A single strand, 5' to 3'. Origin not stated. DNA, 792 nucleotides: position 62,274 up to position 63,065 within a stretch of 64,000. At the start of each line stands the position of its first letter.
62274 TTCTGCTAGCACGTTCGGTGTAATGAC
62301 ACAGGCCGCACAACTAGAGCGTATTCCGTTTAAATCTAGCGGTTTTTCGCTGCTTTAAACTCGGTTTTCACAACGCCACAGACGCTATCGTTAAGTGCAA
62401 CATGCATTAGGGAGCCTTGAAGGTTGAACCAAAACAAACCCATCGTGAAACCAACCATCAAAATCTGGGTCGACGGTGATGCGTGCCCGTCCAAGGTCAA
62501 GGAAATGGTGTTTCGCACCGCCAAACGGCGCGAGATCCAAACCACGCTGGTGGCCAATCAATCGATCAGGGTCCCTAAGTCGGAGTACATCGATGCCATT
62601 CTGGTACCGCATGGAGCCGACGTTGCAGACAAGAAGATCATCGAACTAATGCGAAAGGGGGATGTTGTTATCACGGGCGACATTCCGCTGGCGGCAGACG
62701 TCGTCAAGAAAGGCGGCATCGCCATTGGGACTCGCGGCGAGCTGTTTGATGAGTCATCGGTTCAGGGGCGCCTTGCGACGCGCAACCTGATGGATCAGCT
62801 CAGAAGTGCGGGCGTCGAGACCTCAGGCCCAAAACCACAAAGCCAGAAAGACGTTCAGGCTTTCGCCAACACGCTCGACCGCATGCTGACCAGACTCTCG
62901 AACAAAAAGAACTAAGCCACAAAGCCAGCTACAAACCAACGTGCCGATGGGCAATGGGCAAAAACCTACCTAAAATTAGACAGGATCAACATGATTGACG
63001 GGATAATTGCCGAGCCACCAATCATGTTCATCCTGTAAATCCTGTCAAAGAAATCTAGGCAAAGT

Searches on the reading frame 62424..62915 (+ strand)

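Call 84: search_protein_families(library=pfam, proteins=[window:62424-62915:+], max_evalue=0.001)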
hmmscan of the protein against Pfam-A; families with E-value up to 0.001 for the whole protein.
window:62424-62915:+ (163 aa): 1 family
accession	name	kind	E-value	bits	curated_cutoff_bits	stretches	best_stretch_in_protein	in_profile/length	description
PF02639.20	DUF188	-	7.2e-46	155.5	24.3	1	28-157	1-130/130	Uncharacterized BCR, YaiI/YqxD family COG1671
